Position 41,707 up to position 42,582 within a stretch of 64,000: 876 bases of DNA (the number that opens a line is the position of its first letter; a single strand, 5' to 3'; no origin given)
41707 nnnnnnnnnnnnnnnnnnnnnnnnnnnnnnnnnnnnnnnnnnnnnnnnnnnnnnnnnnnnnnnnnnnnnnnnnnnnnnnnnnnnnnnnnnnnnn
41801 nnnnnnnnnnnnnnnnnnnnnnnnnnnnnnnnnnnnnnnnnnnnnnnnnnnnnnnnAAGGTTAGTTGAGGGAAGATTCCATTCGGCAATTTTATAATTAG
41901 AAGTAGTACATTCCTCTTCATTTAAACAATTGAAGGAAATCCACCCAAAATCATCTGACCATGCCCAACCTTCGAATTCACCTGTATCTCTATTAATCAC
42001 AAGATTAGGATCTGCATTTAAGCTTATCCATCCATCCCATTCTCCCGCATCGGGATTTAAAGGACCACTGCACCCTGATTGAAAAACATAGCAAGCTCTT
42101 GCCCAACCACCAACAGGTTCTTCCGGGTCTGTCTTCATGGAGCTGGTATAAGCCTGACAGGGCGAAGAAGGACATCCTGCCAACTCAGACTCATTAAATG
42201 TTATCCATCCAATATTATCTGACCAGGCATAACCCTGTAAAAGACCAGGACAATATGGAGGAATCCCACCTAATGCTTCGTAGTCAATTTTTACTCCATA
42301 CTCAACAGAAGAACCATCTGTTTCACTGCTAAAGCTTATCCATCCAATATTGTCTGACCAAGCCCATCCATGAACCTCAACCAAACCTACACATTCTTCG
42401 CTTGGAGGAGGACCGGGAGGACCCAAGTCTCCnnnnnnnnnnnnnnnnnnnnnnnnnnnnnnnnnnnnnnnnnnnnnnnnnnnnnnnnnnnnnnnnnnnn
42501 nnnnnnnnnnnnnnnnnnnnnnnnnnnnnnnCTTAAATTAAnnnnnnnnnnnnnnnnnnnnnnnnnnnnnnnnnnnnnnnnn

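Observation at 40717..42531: Paralogous giant surface protein with novel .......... repeats and a PKD domain split by a Cys-rich insertion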

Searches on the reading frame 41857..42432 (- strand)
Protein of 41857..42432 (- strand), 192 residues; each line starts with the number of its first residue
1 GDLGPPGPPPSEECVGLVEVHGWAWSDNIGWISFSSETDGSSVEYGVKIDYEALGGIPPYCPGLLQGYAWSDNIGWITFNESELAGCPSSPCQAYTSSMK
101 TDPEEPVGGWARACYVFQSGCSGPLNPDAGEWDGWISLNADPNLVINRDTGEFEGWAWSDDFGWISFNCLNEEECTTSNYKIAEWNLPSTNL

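Call 9: find_homologous_proteins(query=window:41866-42432:-, max_evalue=0.001)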
Query seq(189 aa) (189 aa): 31 proteins with E <= 0.001 among 56 candidates.
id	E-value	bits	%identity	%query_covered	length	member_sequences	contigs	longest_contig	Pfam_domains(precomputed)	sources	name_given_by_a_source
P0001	6.3e-30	123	52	80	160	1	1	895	-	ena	-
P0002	2.1e-22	98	41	89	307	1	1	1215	-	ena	-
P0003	4.9e-22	97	40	91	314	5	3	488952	-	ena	-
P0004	5.1e-21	94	45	83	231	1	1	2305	-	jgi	jgi:hypothetical protein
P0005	1.3e-20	92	42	87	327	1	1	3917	-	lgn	-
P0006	1.6e-19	89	40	90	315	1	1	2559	-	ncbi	-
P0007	4.5e-17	81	46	79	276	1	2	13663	PF18911.7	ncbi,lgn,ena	-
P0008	4.9e-16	77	41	79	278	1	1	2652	-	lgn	-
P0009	5.2e-16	77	39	77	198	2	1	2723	-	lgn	-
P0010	4.0e-15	74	39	83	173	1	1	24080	-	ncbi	ncbi:MAG: hypothetical protein V1686_00485 [Patescibacteria group bacterium]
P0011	5.9e-15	74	42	80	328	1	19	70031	-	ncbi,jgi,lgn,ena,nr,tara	ncbi:MAG: hypothetical protein QGG63_01770 [Candidatus Pacebacteria bacterium]|jgi:hypothetical prot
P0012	2.5e-14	72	40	78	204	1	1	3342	-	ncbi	-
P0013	5.9e-14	70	37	77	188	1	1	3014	-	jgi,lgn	-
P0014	9.1e-14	70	40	80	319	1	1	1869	-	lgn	-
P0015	2.3e-13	69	29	86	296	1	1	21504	-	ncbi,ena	-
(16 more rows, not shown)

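Call 14: find_homologous_proteins(query=A2, max_evalue=0.001)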
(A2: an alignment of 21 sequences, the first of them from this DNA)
Query A2 (21 sequences) (157 aa, profile of the alignment): 673 proteins with E <= 0.001 among 1489 candidates; the best 120 are listed.
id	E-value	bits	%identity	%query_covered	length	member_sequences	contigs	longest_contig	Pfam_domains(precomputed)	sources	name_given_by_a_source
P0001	1.9e-47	179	52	96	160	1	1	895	-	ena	-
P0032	2.4e-45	172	49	99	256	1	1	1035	-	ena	-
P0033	6.9e-44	167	39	97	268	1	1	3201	-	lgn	-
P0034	3.0e-41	159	40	97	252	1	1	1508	-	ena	-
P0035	3.3e-41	158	39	95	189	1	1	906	-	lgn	-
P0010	1.3e-40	157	40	97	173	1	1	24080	-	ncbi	ncbi:MAG: hypothetical protein V1686_00485 [Patescibacteria group bacterium]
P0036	1.4e-40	156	39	96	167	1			-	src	-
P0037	1.5e-40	156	42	97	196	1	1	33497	-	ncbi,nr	ncbi:MAG: hypothetical protein KY054_01385, partial [Candidatus Nealsonbacteria bacterium]|nr:hypoth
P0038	1.8e-40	156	42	95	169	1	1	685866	-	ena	-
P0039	5.4e-40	154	40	48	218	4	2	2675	PF07538.17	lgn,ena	-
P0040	5.6e-40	154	42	96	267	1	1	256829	-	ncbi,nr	ncbi:hypothetical protein HYW53_01855 [Candidatus Giovannonibacteria bacterium]|nr:hypothetical prot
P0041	6.1e-40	154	37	94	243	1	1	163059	-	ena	-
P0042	8.6e-40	154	40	97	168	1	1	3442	-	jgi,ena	-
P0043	1.0e-39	154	38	97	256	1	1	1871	-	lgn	-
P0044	1.6e-39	153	37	96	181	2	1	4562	-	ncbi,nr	ncbi:hypothetical protein KKG29_04245, partial [Patescibacteria group bacterium]|nr:hypothetical pro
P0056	4.5e-38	148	34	96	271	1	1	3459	-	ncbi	ncbi:MAG: hypothetical protein ACKVP4_10515 [Hyphomicrobium sp.]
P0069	4.1e-37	145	40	55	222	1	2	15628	PF07538.17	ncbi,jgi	ncbi:MAG: hypothetical protein ACYS83_07890 [Planctomycetota bacterium]|jgi:hypothetical protein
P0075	1.2e-36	144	38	48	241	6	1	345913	-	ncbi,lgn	-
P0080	2.6e-36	143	41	50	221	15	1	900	PF07538.17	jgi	-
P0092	3.3e-35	139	44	39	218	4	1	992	PF07538.17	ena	-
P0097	6.2e-35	138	43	48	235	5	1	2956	PF07538.17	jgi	jgi:hypothetical protein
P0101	7.5e-35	138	43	94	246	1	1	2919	-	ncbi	ncbi:MAG: hypothetical protein ABII74_08340, partial [Elusimicrobiota bacterium]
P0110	2.5e-34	136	40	50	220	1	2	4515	PF07538.17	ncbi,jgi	ncbi:MAG: hypothetical protein ACYS6W_14240 [Planctomycetota bacterium]|jgi:hypothetical protein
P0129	1.5e-33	134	38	97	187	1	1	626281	-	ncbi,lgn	-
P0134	3.1e-33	133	25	99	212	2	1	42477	PF07538.17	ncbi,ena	-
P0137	4.8e-33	132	39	48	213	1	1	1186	PF07538.17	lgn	-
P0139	6.1e-33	132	34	59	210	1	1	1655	PF07538.17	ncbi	-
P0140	6.1e-33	132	25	97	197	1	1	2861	PF07538.17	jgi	-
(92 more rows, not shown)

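Call 15: search_protein_families(library=pfam, proteins=[window:41920-42390:-, P0039, P0069, P0080, P0134, P0140, P0056, P0101, P0010, P0040], max_evalue=10)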
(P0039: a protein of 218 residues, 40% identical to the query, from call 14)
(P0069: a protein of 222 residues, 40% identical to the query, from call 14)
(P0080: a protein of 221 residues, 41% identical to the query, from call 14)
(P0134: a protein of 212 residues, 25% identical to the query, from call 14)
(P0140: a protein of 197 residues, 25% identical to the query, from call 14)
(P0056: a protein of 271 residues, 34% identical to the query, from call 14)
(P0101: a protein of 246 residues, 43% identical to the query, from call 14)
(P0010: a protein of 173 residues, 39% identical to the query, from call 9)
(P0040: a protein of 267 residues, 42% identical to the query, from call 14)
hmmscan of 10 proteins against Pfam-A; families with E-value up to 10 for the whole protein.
seq(157 aa): 0 families

P0039 (218 aa): 2 families
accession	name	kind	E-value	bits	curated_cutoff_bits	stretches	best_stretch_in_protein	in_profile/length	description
PF07538.16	ChW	-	2.5e-05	24.4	22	2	70-91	3-23/35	Clostridial hydrophobic W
PF25535.1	DUF7919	-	0.7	10.5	27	0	30-57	7-43/126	Domain of unknown function (DUF7919)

P0069 (222 aa): 1 family
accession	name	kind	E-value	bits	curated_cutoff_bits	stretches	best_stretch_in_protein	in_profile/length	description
PF07538.16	ChW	-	4.7e-05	23.5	22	2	68-89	3-23/35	Clostridial hydrophobic W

P0080 (221 aa): 1 family
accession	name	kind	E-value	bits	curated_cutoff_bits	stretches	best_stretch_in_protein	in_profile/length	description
PF07538.16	ChW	-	0.00038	20.6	22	2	73-94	3-23/35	Clostridial hydrophobic W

P0134 (212 aa): 2 families
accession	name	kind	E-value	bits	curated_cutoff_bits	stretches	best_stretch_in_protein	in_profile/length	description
PF07538.16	ChW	-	0.00033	20.8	22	1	123-144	3-23/35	Clostridial hydrophobic W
PF25112.1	zf-AtTam37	-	0.15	13.2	27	0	88-112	14-38/111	AtTam37 zinc finger region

P0140 (197 aa): 2 families
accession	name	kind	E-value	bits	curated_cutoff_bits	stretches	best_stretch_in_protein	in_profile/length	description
PF20620.4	DUF6805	-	0.31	11.8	27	0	97-122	29-54/133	Family of unknown function (DUF6805)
PF19809.4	DUF6292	-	6.3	7.7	27.1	0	66-83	42-58/88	Family of unknown function (DUF6292)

P0056 (271 aa): 1 family
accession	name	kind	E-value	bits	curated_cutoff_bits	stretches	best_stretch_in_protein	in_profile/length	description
PF14625.12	Lustrin_cystein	-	6.2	7.7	27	1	156-173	17-35/46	Lustrin, cysteine-rich repeated domain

P0101 (246 aa): 2 families
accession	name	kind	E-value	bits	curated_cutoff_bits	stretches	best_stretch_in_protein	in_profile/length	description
PF21939.1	Gp10_C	-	0.0027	19.1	27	1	142-226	26-101/139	Baseplate structural protein Gp10, C-terminal domain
PF06442.17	DHFR_2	-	0.42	10.9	25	0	146-166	34-54/78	R67 dihydrofolate reductase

P0010 (173 aa): 0 families

P0040 (267 aa): 0 families

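Call 22: find_encoding_contigs(protein=P0003, flank=8000, max_places=2)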
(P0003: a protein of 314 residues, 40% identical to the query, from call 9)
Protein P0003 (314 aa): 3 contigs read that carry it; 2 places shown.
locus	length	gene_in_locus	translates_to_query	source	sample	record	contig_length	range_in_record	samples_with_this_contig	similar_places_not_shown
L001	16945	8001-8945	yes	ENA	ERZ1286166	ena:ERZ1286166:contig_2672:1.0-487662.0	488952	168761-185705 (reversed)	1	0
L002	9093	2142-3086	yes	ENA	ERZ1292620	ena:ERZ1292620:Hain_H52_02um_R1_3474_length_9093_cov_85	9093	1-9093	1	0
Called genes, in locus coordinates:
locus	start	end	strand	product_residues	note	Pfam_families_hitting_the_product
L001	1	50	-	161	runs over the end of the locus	-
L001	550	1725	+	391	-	PF00795:CN_hydrolase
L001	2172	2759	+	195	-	-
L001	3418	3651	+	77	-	-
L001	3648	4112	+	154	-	-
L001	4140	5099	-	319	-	PF21722:Gly_rich_2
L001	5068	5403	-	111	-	-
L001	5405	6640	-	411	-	PF05268:GP38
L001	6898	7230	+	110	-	-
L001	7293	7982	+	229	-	PF21939:Gp10_C (weak)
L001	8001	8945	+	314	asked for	-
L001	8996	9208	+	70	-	PF12844:HTH_19, PF13560:HTH_31, PF01381:HTH_3, PF13413:HTH_25 (faint)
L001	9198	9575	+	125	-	-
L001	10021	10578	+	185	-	PF00578:AhpC-TSA (weak), PF00085:Thioredoxin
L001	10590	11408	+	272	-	PF02683:DsbD_TM (faint)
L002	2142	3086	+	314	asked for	-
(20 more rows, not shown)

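Call 23: find_encoding_contigs(protein=P0040, flank=8000, max_places=2)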
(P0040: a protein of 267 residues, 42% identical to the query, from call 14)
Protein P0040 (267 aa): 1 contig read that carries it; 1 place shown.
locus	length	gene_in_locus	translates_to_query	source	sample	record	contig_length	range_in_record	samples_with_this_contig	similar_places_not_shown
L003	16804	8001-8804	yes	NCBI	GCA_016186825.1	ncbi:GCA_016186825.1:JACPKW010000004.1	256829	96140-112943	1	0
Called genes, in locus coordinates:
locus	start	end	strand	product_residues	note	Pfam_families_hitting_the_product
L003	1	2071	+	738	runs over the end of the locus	PF13491:FtsK_4TM, PF17854:FtsK_alpha, PF01580:FtsK_SpoIIIE, PF09397:FtsK_gamma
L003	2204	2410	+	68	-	PF09136:Glucodextran_B (weak)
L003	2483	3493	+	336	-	PF00154:RecA_N, PF08423:Rad51, PF06745:ATPase (weak), PF27531:MT3502_N (weak), PF01637:ATPase_2 (weak), PF02283:CobU (weak), PF21096:RecA_C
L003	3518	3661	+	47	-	-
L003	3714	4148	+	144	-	PF02643:DUF192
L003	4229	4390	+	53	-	-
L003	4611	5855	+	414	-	PF03486:HI0933_like (faint), PF07992:Pyr_redox_2, PF13738:Pyr_redox_3 (faint), PF00070:Pyr_redox (weak), PF18267:Rubredoxin_C (weak)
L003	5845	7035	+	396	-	PF13200:DUF4015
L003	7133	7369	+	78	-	-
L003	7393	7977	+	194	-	-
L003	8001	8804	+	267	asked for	-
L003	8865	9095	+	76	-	PF21748:UPF0150 (weak)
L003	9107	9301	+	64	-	PF07927:HicA_toxin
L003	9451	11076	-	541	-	PF13360:PQQ_2, PF13570:Beta-prop_ACSF4, PF23414:Beta-prop_EML_2 (weak), PF13360:PQQ_2, PF13570:Beta-prop_ACSF4, PF25173:Beta-prop_WDR3_1st (weak), PF23381:Beta-prop_IFT122_1st (weak), PF13360:PQQ_2, +5 more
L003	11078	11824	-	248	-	PF00881:Nitroreductase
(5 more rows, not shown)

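Call 29: find_encoding_contigs(protein=P0129, flank=6000, max_places=1)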
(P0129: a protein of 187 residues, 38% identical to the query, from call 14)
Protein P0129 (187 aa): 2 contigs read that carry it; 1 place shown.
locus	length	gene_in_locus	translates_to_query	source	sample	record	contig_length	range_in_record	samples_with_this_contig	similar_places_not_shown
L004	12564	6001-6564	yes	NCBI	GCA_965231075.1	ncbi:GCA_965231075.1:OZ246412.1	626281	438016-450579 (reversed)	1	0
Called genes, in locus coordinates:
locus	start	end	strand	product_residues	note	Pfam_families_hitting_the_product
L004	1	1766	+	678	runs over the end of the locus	PF17957:Big_7 (weak), PF25788:Ig_Rha78A_N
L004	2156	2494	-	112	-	-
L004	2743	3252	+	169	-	-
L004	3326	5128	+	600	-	-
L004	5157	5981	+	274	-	PF04917:Shufflon_N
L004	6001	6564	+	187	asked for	-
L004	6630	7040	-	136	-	-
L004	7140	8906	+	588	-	PF00664:ABC_membrane, PF02463:SMC_N (faint), PF00005:ABC_tran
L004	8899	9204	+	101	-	PF12647:RNHCP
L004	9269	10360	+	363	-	PF11104:PilM_2, PF06723:MreB_Mbl (faint), PF14450:FtsA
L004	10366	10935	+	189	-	-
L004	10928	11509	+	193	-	PF04350:PilO (weak)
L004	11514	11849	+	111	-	-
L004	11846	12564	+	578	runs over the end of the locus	PF05157:MshEN, PF00437:T2SSE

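Call 30: find_encoding_contigs(protein=P0075, flank=6000, max_places=1)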
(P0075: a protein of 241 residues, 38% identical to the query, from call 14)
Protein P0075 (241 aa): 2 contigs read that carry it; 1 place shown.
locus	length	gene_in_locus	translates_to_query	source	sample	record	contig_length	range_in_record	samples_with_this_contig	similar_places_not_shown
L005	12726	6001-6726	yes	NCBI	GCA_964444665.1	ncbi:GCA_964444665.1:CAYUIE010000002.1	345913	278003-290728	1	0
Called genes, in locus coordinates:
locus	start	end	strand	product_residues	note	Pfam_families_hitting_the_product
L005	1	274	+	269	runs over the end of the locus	PF07044:DUF1329 (faint), PF17131:TP_0789-like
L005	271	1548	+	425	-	-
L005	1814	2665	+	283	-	-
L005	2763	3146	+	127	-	PF25957:DUF7994 (weak)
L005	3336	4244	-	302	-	PF02412:TSP_3 (faint)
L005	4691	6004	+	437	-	-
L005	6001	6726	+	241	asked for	-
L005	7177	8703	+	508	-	PF09913:DUF2142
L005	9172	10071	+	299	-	PF00069:Pkinase, PF07714:PK_Tyr_Ser-Thr, PF03109:ABC1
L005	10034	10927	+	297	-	PF00149:Metallophos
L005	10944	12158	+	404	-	PF13506:Glyco_transf_21, PF00535:Glycos_transf_2 (faint), PF13641:Glyco_tranf_2_3, PF13632:Glyco_trans_2_3 (weak)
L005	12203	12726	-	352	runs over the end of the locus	PF00990:GGDEF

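Call 33: predict_structure(alignment_id=A3)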
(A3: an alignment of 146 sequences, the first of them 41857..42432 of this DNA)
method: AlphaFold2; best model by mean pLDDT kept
length: 192 residues; sequences in the alignment: 146
mean_pLDDT: 84.8   pTM: 0.82
mean pLDDT of the five models: 84.8, 84.5, 83.7, 82.1, 81.0
residues with pLDDT >= 90: 99; 70-90: 60; 50-70: 32; < 50: 1
segments of 3 or more residues with pLDDT < 50: none
pLDDT, mean of each block of 10 residues (from residue 1): 72 82 94 92 93 77 94 93 94 88 89 77 64 89 90 94 92 77 68 46
secondary structure, 60 per line:
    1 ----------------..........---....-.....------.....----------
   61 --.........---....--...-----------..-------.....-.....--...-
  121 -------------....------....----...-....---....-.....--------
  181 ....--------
elements in order: E17-26 E30-33 H36-39 E46-50 E63-71 E75-78 E104-108 E110-114 E134-137 E144-147 E152-154 E156-159 E163-166 H169-172 E181-184

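Call 36: fold_search(model_id=the predicted structure, library=pdb)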
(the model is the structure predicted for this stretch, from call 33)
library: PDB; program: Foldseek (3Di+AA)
matches with E <= 10: 129; with E <= 0.001: 0
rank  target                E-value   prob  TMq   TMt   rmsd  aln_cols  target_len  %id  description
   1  6cdg_A                6.5e-02  0.57  0.33  0.37   9.3       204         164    7  GID4 fragment in complex with a peptide (released 2018-03-07)
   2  8x7h_E                1.5e-01  0.38  0.32  0.36   9.3       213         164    8  Crystal structure of the ternary complex of GID4-PROTAC(NEP162)-BRD4(BD1). (released 2025-03-26)
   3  6czj_B                1.6e-01  0.66  0.31  0.49   6.6       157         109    8  Structure of a redesigned beta barrel, b10 (released 2018-09-19)
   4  7u3k                  3.9e-01  0.35  0.35  0.40   7.0       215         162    6  GID4 in complex with compound 89 (released 2022-10-05)
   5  7u3e_B                4.6e-01  0.21  0.32  0.37   9.0       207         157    8  GID4 in complex with compound 1 (released 2022-10-05)
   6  7slz                  5.4e-01  0.23  0.33  0.38   7.8       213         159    7  CRYSTAL STRUCTURE OF GID4 IN COMPLEX WITH BPF023596 (released 2022-01-19)
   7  7u3h                  5.4e-01  0.18  0.31  0.35   9.7       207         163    7  GID4 in complex with compound 7 (released 2022-10-05)
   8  5iva_A                6.1e-01  0.18  0.25  0.10  10.1       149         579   11  The LPS Transporter LptDE from Pseudomonas aeruginosa, core complex (released 2016-05-18)
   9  9fzn_B                8.4e-01  0.04  0.20  0.14  15.5       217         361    7  25-phosphosteroid lyase (25-PSL) (released 2026-01-14)
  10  2cf2_C                8.9e-01  0.02  0.16  0.11  19.4       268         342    9  Architecture of mammalian fatty acid synthase (released 2006-03-07)
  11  9fzn_A                1.1e+00  0.03  0.17  0.12  15.5       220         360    7  25-phosphosteroid lyase (25-PSL) (released 2026-01-14)
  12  7q50_A                1.2e+00  0.14  0.34  0.37   7.3       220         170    6  human Gid4 bound to a Phe/N-peptide (released 2022-03-02)
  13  9g4c_A                1.2e+00  0.02  0.16  0.12  16.5       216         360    6  25-phosphosteroid lyase + phosphate + desmost-1,4-diene-3-one (released 2026-01-28)
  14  5iv9_A                1.4e+00  0.11  0.25  0.08   9.9       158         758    6  The LPS Transporter LptDE from Klebsiella pneumoniae, full-length (released 2016-05-18)
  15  9qdy                  1.6e+00  0.13  0.33  0.38   7.3       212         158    6  GID4 in complex with Compound 9 (released 2026-03-18)
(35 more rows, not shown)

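Call 37: search_protein_representatives(alignment_id=A3)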
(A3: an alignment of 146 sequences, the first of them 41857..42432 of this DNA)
Query: 146 sequences, 255 profile positions. Proteins with E-value up to 0.001 (for the whole library): 9798; up to 1e-10: 8198; up to 1e-30: 3597. The best 150 are listed.
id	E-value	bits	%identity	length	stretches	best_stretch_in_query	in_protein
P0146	8.8e-115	398.8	-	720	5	52-186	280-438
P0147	1.7e-107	374.9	-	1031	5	26-189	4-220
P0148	1.4e-105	368.6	-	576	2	23-214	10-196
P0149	1.3e-103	362.2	-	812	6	52-207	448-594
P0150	3.3e-94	331.4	-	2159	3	54-207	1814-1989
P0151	3.1e-93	328.2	-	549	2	56-208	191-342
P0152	7.7e-93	326.9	-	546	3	56-185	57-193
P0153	2.8e-89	315.2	-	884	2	20-228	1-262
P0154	3.4e-89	315.0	-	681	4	55-190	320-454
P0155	2.1e-87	309.1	-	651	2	52-188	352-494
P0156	1.4e-86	306.4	-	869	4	31-189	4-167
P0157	1.0e-85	303.6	-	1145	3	27-193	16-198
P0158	2.6e-84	299.0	-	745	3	53-184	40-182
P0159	4.8e-83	294.8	-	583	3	54-185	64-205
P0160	9.7e-83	293.8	-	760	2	40-191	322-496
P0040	3.0e-64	233.2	-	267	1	36-208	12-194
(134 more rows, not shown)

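Call 43: find_related_loci(query=A2, collection=genome_contigs, flank=6000)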
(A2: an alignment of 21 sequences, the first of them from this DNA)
Query A2 (157 aa) in genome_contigs; peptide patterns used: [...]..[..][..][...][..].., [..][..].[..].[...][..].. (x = any residue, [..] = any of these).
599 stretches matched a pattern (row limit reached: there are more); 557 encode a relative of the query (tblastn E <= 1e-3); the best 80 are kept; 80 distinct loci.
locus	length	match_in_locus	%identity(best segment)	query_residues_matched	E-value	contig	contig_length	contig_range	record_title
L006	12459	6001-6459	48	5-157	1e-38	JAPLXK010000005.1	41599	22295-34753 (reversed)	MAG: Candidatus Nealsonbacteria bacterium isolate LacPavin_0920_SED2_MAG_39_9 LacPavin_0920_SED2_scaffold_525389, whole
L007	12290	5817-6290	50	5-157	4e-38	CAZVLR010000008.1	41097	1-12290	MAG TPA_asm: uncultured Candidatus Saccharibacteria bacterium isolate SRP062349_co2_192 genome assembly, contig: NODE_56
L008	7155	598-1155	43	6-155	7e-34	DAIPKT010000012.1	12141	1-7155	MAG TPA_asm: bacterium isolate CTOTU21511 NODE_2524_length_12141_cov_11.600530, whole genome shotgun sequence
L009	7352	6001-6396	47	6-157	2e-31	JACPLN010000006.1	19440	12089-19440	MAG: Candidatus Nealsonbacteria bacterium isolate NC_groundwater_522_Ag_S-0.1um_41_12 S35_SO-1_scaffold_158615, whole ge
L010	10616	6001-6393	47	6-157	1e-31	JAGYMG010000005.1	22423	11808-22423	Bacterium isolate M55B113 5, whole genome shotgun sequence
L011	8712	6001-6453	46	5-157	1e-31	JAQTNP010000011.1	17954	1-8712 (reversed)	MAG: Candidatus Paceibacterota bacterium isolate STA_67 NODE_5961_length_17954_cov_2.742133_Sandtown_A, whole genome sho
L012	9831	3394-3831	45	5-157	6e-31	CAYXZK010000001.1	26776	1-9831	MAG TPA_asm: uncultured Candidatus Saccharibacteria bacterium isolate SRP067234_co1_73 genome assembly, contig: k99_1061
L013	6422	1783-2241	45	5-157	1e-30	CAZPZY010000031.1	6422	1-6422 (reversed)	MAG TPA_asm: uncultured Candidatus Saccharibacteria bacterium isolate binchicken_co184_55 genome assembly, contig: NODE_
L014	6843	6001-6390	46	6-157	1e-30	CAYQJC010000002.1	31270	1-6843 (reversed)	MAG TPA_asm: uncultured Candidatus Saccharibacteria bacterium isolate binchicken_co6_497 genome assembly, contig: NODE_1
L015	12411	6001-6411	44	5-156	2e-30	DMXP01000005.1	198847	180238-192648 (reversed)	MAG TPA_asm: Candidatus Yonathbacteria bacterium isolate UBA11698 contig_1461, whole genome shotgun sequence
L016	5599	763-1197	45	8-157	3e-30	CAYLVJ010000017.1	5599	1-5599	MAG TPA_asm: uncultured Candidatus Saccharibacteria bacterium isolate SRP141376_co2_225 genome assembly, contig: NODE_23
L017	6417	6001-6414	43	3-155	4e-30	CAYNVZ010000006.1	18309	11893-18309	MAG TPA_asm: uncultured Candidatus Saccharibacteria bacterium isolate binchicken_co256_230 genome assembly, contig: NODE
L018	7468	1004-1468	40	6-157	6e-30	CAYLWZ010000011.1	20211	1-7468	MAG TPA_asm: uncultured Candidatus Saccharibacteria bacterium isolate binchicken_co262_119 genome assembly, contig: NODE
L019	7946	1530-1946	43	1-157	1e-29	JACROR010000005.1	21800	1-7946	MAG: Candidatus Niyogibacteria bacterium isolate NC_groundwater_1966_Pr3_S-0.2um_45_3 scaffold_127825, whole genome shot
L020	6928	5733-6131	45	6-153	1e-29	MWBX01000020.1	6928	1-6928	MAG: Parcubacteria group bacterium ADurb.Bin247 BWY34_contig000020, whole genome shotgun sequence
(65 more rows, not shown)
